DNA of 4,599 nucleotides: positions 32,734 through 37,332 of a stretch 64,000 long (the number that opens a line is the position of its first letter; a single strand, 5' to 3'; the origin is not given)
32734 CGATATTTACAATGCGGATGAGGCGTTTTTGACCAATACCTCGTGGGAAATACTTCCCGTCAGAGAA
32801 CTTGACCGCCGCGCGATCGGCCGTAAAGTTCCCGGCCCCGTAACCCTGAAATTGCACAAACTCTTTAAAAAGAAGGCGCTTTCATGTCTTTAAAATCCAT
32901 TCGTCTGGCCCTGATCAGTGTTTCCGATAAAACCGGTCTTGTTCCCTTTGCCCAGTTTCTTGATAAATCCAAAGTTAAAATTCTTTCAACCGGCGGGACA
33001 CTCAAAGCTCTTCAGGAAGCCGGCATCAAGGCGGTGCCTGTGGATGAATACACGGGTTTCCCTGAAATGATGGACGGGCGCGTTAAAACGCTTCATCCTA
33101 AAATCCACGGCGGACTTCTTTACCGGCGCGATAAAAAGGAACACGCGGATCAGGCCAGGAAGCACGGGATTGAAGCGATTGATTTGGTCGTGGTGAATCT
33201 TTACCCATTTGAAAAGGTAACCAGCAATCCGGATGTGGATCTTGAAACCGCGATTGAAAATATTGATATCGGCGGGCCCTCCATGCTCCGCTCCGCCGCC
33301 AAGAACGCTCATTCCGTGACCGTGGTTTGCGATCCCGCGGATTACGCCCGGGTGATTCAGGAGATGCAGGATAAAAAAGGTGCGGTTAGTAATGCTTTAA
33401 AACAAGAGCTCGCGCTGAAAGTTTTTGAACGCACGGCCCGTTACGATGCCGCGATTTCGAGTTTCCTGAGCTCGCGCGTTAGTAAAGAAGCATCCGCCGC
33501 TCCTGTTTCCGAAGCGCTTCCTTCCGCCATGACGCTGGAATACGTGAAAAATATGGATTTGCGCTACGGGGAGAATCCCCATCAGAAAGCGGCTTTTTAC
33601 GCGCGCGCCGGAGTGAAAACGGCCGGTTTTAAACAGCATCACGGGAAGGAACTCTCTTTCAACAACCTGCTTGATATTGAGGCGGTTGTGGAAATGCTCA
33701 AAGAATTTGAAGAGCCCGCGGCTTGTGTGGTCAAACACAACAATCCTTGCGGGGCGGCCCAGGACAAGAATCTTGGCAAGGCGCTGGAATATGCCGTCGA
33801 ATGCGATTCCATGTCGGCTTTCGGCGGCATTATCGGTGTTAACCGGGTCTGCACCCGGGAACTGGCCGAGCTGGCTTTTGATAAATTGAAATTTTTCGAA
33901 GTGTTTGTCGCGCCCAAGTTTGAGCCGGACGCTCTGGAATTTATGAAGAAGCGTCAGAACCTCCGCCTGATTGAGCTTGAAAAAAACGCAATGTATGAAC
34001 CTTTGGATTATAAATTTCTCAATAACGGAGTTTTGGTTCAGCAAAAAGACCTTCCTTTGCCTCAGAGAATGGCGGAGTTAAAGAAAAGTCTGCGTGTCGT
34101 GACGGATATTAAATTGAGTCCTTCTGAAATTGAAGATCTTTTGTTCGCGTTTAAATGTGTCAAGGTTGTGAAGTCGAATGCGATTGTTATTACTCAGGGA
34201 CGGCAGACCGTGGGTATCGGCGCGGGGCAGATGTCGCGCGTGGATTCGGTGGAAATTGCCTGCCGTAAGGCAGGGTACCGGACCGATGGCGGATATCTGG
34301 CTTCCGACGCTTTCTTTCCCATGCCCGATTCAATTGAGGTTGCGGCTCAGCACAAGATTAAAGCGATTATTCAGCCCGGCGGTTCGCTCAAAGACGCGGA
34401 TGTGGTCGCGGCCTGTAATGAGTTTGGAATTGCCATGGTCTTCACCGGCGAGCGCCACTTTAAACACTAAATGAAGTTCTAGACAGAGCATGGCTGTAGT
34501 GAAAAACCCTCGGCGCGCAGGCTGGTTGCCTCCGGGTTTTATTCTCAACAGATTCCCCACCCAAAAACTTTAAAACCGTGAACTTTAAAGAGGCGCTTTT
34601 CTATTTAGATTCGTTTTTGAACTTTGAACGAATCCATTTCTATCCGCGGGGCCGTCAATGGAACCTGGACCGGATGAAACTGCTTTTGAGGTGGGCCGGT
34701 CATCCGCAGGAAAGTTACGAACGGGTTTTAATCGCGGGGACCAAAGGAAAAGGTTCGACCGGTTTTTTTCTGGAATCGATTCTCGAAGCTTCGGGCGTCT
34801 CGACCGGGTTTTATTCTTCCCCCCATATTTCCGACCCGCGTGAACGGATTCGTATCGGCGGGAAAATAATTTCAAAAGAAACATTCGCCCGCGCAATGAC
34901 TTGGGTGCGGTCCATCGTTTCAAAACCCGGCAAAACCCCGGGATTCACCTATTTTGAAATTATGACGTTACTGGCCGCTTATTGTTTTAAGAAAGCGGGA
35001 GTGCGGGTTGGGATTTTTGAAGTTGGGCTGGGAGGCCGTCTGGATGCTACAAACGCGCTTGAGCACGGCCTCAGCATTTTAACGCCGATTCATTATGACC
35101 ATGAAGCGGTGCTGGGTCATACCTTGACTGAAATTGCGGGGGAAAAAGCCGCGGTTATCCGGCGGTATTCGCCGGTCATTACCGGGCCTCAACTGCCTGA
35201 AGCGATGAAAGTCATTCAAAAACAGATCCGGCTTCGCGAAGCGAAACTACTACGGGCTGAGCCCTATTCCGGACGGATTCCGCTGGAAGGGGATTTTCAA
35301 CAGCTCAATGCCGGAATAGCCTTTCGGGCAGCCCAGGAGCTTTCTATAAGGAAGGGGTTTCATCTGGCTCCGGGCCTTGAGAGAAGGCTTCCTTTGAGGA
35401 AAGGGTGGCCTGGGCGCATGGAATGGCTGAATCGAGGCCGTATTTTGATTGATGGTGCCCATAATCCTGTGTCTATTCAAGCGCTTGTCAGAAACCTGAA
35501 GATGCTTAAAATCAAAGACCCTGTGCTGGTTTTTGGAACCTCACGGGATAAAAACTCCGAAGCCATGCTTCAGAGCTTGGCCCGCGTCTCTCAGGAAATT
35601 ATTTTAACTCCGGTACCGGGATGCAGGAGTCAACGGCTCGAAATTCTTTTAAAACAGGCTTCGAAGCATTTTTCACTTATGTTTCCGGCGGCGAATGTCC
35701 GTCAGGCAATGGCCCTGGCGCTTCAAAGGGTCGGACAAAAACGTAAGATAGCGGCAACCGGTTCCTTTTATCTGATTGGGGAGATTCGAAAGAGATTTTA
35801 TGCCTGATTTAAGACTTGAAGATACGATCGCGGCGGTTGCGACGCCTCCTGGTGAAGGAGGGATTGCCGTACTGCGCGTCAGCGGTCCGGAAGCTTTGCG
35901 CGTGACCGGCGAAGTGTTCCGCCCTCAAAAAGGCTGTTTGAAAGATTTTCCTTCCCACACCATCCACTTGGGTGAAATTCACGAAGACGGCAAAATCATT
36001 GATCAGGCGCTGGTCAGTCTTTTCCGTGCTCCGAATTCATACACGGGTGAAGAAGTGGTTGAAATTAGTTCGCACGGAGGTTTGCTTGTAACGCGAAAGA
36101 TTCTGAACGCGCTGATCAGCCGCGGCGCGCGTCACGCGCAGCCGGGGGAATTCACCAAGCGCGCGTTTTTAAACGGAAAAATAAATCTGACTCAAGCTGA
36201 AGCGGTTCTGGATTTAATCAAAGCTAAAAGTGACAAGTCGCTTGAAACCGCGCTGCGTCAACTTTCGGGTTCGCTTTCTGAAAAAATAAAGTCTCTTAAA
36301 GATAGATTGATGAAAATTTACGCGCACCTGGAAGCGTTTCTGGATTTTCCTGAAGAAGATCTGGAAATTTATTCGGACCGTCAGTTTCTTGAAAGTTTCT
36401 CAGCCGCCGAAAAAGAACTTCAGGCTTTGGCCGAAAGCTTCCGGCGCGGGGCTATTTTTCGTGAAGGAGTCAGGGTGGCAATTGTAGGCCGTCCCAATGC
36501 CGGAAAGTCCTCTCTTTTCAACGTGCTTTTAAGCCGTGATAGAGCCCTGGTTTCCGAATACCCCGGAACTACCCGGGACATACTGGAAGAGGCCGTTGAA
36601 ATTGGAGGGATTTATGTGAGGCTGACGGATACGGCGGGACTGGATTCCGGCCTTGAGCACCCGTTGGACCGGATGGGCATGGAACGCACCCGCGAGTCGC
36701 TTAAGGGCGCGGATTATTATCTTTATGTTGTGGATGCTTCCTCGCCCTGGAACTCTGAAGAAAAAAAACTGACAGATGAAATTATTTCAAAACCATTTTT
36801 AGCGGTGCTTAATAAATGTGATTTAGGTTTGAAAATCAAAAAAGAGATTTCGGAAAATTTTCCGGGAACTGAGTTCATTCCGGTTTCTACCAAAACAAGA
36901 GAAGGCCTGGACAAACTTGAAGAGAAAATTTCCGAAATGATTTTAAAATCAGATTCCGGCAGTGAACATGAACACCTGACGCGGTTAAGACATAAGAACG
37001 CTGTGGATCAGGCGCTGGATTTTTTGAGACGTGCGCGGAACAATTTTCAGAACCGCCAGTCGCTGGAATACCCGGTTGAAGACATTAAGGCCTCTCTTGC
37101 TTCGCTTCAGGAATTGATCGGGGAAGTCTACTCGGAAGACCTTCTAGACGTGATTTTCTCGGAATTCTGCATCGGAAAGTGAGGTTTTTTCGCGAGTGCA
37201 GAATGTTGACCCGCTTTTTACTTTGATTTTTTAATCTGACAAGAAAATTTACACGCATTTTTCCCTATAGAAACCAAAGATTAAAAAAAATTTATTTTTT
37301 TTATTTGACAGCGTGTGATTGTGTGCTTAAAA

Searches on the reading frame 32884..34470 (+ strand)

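Call 52: search_protein_families(library=pfam, proteins=[window:32884-34470:+], max_evalue=0.00001)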
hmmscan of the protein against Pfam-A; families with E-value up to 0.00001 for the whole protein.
window:32884-34470:+ (528 aa): 2 families
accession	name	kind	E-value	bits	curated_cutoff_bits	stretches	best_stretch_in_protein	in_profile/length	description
PF01808.24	AICARFT_IMPCHas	-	1.9e-109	366.3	25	1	138-462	1-311/311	AICARFT/IMPCHase bienzyme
PF02142.27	MGS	-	2e-23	82.8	24.1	1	18-132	1-93/94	MGS-like domain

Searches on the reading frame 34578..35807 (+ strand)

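Call 71: search_protein_families(library=pfam, proteins=[window:34578-35807:+], max_evalue=0.01)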
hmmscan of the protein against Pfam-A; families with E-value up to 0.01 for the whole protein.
window:34578-35807:+ (409 aa): 1 family
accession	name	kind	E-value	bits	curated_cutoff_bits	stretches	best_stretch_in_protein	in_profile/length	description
PF02875.26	Mur_ligase_C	-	5.6e-12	47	28.4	1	279-396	1-126/127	Mur ligase, glutamate ligase domain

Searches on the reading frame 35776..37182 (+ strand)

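Call 71: search_protein_families(library=pfam, proteins=[window:35776-37182:+], max_evalue=0.01)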
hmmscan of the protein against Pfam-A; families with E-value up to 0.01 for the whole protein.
window:35776-37182:+ (468 aa): 7 families
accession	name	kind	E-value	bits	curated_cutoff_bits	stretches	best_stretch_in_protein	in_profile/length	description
PF12631.12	MnmE_helical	-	4.9e-59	200.4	40.1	1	138-465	1-211/211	MnmE helical domain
PF10396.14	TrmE_N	-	2.9e-43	147.2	29.8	1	17-135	1-117/117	GTP-binding protein TrmE N-terminus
PF01926.29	MMR_HSR1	-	1.3e-25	90.1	21.9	1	233-347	1-113/113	50S ribosome-binding GTPase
PF02421.24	FeoB_N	-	2.4e-10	40.6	27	1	233-385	2-156/156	Ferrous iron transport protein B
PF00350.29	Dynamin_N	-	1.4e-06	28.9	27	0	234-266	1-33/168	Dynamin family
PF16897.10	MMR_HSR1_Xtn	-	0.00062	20.2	35.2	1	339-387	56-102/106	C-terminal region of MMR_HSR1 domain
PF00009.33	GTP_EFTU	-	0.0011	19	26.5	0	305-389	86-186/188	Elongation factor Tu GTP binding domain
